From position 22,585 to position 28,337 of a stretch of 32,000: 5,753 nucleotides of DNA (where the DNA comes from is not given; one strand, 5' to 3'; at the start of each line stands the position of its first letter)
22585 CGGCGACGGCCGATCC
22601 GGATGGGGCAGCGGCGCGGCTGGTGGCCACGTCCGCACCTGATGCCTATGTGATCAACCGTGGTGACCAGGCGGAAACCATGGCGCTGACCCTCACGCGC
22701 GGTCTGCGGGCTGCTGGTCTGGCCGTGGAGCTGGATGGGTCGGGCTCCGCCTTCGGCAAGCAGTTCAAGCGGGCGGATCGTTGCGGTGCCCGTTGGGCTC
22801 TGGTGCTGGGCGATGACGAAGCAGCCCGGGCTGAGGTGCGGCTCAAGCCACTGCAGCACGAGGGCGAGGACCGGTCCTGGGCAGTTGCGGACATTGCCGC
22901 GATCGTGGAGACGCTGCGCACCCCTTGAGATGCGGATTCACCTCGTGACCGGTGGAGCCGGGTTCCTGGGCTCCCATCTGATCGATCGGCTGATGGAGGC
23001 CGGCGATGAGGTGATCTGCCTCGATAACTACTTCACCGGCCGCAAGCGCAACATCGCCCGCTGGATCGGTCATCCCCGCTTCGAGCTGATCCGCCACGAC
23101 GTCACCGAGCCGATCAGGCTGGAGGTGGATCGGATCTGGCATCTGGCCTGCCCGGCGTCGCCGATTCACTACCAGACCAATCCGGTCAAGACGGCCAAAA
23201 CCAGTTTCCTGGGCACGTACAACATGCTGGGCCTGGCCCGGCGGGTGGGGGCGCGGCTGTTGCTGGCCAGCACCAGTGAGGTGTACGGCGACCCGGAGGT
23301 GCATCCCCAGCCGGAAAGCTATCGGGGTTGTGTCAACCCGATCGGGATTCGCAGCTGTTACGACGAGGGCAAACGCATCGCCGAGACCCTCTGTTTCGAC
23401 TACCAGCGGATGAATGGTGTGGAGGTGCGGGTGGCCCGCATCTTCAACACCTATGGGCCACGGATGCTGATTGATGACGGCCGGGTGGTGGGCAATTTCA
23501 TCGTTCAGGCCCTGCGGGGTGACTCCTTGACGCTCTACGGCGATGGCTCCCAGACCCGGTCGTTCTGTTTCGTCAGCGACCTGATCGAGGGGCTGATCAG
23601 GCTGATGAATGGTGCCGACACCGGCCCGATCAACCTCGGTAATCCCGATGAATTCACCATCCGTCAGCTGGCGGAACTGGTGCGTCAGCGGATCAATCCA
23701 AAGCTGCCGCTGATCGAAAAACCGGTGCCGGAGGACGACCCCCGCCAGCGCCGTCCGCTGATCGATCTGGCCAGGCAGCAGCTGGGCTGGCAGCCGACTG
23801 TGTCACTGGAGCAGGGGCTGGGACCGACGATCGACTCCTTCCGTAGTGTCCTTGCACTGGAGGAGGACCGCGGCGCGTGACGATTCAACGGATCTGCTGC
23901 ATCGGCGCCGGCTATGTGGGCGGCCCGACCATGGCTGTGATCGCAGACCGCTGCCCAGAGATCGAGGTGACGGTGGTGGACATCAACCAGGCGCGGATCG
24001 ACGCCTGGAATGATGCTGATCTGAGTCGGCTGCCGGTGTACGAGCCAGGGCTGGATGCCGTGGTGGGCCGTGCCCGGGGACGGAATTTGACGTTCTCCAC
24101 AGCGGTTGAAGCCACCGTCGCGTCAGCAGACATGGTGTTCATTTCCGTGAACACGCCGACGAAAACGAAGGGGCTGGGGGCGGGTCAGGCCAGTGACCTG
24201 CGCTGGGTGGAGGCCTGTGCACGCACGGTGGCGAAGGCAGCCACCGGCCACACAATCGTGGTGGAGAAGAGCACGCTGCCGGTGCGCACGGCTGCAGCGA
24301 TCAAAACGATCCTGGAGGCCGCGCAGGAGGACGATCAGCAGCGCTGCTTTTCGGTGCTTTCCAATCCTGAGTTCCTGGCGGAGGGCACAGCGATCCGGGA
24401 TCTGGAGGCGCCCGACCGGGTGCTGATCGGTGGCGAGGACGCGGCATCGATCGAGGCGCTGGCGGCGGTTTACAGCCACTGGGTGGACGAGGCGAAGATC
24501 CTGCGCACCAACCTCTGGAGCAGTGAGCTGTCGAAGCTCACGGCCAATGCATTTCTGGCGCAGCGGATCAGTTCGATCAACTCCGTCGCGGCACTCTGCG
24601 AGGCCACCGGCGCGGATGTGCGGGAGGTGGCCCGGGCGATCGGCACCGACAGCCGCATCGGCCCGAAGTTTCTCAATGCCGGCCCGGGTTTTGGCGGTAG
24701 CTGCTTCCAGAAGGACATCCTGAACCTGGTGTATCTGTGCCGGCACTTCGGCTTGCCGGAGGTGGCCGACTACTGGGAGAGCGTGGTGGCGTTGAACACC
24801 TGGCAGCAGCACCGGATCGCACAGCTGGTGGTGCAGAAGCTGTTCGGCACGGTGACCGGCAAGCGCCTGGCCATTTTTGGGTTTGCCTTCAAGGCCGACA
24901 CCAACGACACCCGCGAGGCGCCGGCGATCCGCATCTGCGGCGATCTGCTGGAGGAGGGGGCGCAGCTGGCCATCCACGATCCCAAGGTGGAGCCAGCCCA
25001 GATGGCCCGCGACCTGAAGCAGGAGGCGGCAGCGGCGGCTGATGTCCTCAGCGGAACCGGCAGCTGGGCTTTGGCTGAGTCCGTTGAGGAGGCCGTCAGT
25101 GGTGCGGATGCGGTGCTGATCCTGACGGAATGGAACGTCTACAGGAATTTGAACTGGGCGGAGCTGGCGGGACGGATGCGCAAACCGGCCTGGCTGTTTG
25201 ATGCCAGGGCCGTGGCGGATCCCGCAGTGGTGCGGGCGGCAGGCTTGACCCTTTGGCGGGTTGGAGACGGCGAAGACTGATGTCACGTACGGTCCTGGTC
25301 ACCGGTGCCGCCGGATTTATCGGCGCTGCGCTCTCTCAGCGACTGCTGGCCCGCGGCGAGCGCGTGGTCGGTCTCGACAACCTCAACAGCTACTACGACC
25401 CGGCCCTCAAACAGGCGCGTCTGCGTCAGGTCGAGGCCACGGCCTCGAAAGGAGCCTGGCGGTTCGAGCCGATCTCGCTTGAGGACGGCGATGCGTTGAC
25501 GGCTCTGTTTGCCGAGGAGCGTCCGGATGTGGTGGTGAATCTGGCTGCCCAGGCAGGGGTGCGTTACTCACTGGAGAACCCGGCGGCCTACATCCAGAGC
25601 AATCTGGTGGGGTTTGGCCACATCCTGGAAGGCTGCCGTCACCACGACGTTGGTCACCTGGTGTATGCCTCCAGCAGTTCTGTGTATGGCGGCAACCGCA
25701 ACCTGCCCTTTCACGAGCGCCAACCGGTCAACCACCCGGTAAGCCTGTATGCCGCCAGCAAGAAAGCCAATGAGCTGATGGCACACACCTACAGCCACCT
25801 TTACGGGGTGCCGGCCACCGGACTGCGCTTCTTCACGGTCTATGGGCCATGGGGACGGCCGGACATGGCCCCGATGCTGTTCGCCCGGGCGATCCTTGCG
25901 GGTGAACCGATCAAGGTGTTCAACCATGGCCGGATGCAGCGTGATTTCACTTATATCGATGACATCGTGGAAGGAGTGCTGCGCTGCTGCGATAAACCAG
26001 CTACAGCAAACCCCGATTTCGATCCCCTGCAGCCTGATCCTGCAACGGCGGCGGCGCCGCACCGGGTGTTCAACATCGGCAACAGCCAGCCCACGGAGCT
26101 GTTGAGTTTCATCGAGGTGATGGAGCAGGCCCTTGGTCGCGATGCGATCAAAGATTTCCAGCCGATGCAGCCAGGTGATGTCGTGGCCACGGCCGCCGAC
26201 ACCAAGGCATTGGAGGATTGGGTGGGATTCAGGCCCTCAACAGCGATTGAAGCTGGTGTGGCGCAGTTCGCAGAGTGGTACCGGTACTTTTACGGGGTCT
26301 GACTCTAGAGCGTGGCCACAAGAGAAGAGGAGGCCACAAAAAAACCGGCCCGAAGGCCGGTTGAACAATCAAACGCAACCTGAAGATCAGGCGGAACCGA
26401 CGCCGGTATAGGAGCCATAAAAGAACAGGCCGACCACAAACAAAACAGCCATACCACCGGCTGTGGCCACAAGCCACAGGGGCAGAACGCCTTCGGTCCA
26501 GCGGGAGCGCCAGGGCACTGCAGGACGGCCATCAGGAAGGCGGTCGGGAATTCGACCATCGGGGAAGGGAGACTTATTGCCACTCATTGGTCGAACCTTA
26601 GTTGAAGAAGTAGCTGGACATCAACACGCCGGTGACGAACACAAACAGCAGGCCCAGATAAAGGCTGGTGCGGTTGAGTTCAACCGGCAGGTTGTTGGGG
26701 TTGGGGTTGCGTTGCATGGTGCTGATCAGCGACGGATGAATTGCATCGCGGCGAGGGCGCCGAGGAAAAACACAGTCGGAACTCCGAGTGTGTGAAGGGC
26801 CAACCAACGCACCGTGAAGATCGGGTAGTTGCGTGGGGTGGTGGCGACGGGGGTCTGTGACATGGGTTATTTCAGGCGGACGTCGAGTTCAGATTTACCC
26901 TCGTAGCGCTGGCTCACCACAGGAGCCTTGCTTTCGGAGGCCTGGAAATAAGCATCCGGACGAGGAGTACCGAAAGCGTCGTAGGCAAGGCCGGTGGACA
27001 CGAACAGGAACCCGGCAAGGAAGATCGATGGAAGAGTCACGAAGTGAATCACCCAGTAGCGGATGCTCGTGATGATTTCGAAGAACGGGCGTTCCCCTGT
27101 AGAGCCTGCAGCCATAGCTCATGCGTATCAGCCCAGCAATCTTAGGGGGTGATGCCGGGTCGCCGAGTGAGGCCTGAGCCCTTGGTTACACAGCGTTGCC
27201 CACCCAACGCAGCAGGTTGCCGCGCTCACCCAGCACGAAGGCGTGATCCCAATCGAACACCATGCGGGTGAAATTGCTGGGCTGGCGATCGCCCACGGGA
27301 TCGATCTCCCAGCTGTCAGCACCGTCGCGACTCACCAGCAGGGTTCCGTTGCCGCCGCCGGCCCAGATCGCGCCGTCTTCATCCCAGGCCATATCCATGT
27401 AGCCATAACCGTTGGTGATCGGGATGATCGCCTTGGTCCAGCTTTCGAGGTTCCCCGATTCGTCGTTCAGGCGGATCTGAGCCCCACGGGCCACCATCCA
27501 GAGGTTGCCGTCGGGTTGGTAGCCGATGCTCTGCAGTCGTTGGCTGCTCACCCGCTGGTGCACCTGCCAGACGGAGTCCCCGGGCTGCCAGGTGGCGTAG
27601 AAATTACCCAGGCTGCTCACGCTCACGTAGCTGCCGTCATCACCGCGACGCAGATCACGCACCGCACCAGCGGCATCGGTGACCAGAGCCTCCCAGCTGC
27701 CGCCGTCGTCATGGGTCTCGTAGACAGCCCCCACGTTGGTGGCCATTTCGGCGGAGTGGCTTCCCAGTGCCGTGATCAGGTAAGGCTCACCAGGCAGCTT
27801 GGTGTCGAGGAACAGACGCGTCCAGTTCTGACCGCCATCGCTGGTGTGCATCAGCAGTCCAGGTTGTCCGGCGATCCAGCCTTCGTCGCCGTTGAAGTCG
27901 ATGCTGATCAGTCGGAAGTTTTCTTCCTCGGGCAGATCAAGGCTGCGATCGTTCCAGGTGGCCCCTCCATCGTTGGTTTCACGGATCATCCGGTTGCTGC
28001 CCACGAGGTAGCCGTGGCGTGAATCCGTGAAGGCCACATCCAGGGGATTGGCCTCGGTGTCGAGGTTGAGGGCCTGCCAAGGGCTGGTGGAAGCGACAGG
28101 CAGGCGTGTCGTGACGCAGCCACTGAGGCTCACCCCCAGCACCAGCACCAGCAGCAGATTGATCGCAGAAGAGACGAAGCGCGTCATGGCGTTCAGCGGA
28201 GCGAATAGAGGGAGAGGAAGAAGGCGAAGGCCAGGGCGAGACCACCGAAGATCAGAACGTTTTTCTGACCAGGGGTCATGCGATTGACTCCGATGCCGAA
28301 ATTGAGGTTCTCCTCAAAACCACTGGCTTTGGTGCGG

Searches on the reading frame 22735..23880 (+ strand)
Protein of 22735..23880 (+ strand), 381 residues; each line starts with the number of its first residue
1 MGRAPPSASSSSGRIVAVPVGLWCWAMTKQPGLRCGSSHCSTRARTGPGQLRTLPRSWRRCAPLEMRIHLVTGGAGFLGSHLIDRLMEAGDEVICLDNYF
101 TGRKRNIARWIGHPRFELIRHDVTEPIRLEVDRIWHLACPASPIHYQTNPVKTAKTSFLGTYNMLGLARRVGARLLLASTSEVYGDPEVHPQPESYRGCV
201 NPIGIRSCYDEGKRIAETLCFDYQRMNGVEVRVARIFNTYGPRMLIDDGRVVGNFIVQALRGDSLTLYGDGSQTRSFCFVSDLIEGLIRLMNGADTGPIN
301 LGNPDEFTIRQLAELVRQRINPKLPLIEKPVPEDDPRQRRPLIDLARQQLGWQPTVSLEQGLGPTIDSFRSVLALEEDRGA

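Call 50: search_protein_families(library=pfam, proteins=[window:22735-23880:+], max_evalue=0.00001)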
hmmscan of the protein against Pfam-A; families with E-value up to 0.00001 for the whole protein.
window:22735-23880:+ (381 aa): 4 families
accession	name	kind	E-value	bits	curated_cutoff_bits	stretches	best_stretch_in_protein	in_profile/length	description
PF16363.11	GDP_Man_Dehyd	-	6.4e-46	157.8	27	1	70-362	1-329/332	GDP-mannose 4,6 dehydratase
PF01370.27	Epimerase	-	1.2e-43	149.7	20.9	1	70-299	2-237/240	NAD dependent epimerase/dehydratase family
PF01073.25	3Beta_HSD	-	5.4e-09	35.9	22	1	70-223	1-160/280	3-beta hydroxysteroid dehydrogenase/isomerase family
PF07993.18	NAD_binding_4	-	1.2e-07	31.6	20.1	0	71-96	1-29/258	Male sterility protein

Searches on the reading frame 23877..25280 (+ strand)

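Call 50: search_protein_families(library=pfam, proteins=[window:23877-25280:+], max_evalue=0.00001)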
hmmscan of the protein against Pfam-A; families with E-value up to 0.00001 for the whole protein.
window:23877-25280:+ (467 aa): 3 families
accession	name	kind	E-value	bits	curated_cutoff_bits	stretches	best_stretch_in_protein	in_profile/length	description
PF03721.20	UDPG_MGDP_dh_N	-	2.4e-55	187.4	27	1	4-195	1-184/187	UDP-glucose/GDP-mannose dehydrogenase family, NAD binding domain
PF00984.24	UDPG_MGDP_dh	-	1e-32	112.5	25.4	1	214-308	1-93/94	UDP-glucose/GDP-mannose dehydrogenase family, central domain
PF03720.21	UDPG_MGDP_dh_C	-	1.7e-30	105.9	30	1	332-449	1-103/103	UDP-glucose/GDP-mannose dehydrogenase family, UDP binding domain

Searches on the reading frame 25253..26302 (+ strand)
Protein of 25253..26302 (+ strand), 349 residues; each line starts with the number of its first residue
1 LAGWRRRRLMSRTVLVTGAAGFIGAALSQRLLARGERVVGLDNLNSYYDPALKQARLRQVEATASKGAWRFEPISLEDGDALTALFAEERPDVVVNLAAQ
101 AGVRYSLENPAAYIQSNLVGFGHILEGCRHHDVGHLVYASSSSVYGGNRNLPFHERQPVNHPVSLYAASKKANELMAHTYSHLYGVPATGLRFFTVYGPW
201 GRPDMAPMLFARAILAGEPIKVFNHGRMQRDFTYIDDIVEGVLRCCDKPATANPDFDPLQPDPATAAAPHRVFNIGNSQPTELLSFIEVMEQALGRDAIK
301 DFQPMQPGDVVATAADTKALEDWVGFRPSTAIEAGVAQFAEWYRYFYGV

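Call 50: search_protein_families(library=pfam, proteins=[window:25253-26302:+], max_evalue=0.00001)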
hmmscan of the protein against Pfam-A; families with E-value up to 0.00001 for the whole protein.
window:25253-26302:+ (349 aa): 6 families
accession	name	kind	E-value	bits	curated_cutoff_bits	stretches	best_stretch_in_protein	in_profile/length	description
PF01370.27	Epimerase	-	1.4e-57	195.3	20.9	1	14-252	1-231/240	NAD dependent epimerase/dehydratase family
PF16363.11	GDP_Man_Dehyd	-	2.4e-49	169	27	1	15-338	1-331/332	GDP-mannose 4,6 dehydratase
PF04321.23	RmlD_sub_bind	-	7.6e-18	65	27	1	13-250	2-201/287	RmlD substrate binding domain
PF02719.21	Polysacc_synt_2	-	1.2e-11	44.9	20.2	1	14-246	1-217/293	Polysaccharide biosynthesis protein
PF01073.25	3Beta_HSD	-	2.6e-11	43.5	22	1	15-236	1-219/280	3-beta hydroxysteroid dehydrogenase/isomerase family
PF07993.18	NAD_binding_4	-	3.7e-06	26.7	20.1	0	90-189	88-200/258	Male sterility protein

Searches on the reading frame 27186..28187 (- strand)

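Call 50: search_protein_families(library=pfam, proteins=[window:27186-28187:-], max_evalue=0.00001)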
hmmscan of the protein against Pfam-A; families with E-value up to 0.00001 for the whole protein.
window:27186-28187:- (333 aa): 1 family
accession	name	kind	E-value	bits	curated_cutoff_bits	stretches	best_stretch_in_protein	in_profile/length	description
PF14870.12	PSII_BNR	-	3.3e-131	437.5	27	1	30-329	2-303/303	Photosynthesis system II assembly factor YCF48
